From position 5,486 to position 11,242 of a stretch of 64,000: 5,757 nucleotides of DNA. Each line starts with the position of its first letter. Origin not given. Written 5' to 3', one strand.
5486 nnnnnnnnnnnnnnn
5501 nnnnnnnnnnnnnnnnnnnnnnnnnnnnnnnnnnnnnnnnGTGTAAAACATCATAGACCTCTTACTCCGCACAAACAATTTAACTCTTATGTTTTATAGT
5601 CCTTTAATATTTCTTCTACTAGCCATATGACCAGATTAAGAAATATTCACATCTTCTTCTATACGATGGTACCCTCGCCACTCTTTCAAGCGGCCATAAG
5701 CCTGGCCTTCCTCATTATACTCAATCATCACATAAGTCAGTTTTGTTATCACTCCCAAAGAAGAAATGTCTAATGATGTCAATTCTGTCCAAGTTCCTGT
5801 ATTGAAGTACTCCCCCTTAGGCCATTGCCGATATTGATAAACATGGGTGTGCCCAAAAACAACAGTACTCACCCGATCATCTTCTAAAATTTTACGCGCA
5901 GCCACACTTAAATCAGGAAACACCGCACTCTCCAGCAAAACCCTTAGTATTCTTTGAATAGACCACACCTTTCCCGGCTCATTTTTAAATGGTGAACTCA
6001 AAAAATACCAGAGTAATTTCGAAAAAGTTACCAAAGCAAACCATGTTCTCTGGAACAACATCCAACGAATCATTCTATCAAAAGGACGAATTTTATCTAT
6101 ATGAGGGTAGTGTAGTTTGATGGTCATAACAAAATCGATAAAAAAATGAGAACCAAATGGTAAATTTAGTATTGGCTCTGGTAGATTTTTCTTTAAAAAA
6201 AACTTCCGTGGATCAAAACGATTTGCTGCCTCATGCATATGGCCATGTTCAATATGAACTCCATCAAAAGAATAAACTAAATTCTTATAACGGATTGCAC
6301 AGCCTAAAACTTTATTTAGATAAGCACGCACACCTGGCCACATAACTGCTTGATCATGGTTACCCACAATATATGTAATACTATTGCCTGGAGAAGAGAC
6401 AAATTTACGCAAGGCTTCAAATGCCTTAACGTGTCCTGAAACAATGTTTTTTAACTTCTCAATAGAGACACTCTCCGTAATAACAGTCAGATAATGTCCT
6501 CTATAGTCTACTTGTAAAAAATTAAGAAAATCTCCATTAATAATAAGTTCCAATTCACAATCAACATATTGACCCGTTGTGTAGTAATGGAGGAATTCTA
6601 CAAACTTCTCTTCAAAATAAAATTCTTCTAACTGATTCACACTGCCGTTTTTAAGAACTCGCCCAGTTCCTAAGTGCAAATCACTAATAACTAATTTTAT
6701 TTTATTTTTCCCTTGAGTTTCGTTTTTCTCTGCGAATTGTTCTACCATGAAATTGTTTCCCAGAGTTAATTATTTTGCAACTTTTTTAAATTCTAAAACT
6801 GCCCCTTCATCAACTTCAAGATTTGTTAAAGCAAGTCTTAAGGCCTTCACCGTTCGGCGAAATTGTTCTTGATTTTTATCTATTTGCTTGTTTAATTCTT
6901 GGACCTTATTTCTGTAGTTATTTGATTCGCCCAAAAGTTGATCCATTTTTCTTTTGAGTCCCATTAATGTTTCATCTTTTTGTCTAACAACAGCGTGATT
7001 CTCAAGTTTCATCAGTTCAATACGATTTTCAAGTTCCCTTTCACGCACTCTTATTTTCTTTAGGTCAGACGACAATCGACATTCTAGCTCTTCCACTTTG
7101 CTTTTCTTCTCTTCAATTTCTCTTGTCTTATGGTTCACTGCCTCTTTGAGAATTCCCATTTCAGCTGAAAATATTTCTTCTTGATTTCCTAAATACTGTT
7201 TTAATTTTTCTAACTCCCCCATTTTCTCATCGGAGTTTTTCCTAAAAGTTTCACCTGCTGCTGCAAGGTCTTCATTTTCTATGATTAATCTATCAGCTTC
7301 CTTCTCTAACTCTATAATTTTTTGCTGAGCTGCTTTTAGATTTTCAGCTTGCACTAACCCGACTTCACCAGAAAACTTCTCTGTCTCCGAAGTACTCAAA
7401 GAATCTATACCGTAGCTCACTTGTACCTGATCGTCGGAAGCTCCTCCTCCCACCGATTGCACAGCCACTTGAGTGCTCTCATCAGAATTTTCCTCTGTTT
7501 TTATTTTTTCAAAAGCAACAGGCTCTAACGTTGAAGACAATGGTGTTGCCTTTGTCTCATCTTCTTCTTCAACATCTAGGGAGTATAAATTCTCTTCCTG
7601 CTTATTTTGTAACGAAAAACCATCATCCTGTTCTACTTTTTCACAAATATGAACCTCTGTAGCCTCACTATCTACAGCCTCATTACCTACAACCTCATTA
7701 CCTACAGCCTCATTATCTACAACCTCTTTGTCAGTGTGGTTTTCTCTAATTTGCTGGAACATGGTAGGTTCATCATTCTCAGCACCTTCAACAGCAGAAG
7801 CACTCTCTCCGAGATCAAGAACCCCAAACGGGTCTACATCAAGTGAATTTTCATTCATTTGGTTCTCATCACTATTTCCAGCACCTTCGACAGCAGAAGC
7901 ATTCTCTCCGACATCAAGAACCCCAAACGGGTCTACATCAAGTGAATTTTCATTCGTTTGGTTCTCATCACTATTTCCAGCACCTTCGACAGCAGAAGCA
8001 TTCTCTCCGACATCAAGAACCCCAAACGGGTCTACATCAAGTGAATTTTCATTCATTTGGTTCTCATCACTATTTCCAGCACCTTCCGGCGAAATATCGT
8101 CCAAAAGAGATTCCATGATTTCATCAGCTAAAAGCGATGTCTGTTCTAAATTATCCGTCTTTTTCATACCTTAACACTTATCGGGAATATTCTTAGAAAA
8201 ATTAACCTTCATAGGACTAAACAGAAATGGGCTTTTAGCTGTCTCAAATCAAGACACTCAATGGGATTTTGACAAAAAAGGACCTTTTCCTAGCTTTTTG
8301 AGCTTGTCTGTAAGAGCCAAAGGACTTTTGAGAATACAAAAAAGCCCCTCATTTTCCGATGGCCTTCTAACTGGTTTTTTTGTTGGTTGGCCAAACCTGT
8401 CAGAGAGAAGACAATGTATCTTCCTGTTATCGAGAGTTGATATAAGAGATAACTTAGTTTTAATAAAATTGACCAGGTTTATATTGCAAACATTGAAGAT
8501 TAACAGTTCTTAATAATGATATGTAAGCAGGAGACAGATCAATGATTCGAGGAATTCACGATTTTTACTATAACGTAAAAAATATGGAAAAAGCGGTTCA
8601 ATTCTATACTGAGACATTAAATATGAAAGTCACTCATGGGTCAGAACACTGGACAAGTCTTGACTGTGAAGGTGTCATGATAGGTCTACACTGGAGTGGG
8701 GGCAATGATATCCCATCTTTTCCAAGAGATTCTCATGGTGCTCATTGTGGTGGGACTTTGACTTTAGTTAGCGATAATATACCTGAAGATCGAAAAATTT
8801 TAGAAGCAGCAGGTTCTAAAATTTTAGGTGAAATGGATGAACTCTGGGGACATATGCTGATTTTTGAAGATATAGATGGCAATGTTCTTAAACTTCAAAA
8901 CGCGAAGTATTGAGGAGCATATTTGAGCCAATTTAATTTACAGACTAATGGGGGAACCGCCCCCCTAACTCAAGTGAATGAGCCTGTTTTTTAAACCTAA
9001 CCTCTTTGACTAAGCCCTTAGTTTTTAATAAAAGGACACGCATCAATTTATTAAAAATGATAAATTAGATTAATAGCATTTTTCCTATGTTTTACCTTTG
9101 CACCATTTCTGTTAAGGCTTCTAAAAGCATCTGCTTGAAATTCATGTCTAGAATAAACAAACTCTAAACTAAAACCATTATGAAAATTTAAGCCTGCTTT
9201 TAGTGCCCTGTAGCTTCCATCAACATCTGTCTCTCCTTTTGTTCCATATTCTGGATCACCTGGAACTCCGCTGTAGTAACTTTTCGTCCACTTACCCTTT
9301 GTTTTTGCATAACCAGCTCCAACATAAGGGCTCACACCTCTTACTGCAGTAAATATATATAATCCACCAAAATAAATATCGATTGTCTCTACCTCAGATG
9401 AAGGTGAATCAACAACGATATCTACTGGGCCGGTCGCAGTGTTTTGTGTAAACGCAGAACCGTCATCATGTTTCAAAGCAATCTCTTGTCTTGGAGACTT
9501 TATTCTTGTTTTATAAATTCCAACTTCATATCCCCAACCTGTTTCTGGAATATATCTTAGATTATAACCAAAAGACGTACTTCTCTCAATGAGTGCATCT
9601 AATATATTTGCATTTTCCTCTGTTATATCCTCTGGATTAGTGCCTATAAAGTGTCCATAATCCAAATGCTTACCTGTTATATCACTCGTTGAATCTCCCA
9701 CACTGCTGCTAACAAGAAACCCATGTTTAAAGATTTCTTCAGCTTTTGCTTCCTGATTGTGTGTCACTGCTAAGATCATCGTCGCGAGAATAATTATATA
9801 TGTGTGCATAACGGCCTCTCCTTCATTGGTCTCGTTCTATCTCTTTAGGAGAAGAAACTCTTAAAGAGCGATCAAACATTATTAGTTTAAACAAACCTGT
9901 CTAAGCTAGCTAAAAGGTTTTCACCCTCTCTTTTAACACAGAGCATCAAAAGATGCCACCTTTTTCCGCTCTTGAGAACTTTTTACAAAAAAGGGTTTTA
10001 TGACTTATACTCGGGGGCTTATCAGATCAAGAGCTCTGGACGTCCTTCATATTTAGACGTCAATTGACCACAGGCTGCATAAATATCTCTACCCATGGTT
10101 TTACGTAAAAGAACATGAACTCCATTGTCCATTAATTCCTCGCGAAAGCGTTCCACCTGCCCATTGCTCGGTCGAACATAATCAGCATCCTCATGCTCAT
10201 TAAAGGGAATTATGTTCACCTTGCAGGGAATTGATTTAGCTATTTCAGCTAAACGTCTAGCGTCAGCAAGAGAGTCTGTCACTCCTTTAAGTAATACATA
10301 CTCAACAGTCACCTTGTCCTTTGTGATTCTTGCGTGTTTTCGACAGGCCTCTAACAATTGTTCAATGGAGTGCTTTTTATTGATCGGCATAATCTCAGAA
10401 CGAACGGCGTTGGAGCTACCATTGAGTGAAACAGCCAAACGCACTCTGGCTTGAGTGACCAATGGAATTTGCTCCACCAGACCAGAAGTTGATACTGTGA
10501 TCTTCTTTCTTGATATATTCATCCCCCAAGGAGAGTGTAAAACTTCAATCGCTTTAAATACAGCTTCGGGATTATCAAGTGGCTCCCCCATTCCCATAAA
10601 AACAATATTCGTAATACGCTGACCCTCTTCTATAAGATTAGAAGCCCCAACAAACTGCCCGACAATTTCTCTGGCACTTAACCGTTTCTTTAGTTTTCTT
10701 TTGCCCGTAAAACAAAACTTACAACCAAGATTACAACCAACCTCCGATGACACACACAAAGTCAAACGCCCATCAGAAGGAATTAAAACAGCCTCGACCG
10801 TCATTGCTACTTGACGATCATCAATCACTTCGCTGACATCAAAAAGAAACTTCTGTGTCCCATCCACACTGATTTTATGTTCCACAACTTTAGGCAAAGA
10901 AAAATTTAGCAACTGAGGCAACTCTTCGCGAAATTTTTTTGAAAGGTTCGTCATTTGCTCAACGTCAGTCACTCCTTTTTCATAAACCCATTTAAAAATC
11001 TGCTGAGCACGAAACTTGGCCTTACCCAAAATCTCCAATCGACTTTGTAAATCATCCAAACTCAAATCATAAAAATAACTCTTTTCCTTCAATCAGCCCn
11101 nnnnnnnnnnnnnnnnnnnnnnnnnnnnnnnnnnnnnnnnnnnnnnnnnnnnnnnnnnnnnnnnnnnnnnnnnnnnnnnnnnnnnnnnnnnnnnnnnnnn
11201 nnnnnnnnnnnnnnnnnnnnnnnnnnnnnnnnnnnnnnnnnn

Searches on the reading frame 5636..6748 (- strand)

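Call 78: search_protein_families(library=pfam, proteins=[window:5636-6748:-], max_evalue=0.00001)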
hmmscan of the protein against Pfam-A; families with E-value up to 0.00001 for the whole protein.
window:5636-6748:- (370 aa): 1 family
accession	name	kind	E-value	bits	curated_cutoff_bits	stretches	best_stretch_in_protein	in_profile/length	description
PF00149.33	Metallophos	-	2.9e-06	28.3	21.5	0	19-304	4-191/191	Calcineurin-like phosphoesterase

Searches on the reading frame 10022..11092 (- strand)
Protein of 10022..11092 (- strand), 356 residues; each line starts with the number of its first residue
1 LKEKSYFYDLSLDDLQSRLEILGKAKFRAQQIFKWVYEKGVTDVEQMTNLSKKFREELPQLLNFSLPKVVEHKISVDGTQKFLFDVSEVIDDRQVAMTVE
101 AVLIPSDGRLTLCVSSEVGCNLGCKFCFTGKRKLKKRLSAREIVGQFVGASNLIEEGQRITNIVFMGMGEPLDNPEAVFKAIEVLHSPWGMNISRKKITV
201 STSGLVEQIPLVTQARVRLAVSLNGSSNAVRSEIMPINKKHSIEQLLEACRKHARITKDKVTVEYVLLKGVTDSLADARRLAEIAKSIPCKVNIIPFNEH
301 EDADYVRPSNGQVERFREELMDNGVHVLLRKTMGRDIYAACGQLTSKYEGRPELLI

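Call 78: search_protein_families(library=pfam, proteins=[window:10022-11092:-], max_evalue=0.00001)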
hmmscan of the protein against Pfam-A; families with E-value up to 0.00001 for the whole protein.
window:10022-11092:- (356 aa): 2 families
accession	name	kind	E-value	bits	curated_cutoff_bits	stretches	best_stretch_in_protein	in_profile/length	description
PF04055.27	Radical_SAM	-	2.5e-18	67.2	29.5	1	118-277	5-161/166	Radical SAM superfamily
PF21016.3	RlmN_N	-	3.6e-17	62.3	24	1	8-61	4-57/60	Ribosomal RNA large subunit methyltransferase N-terminal domain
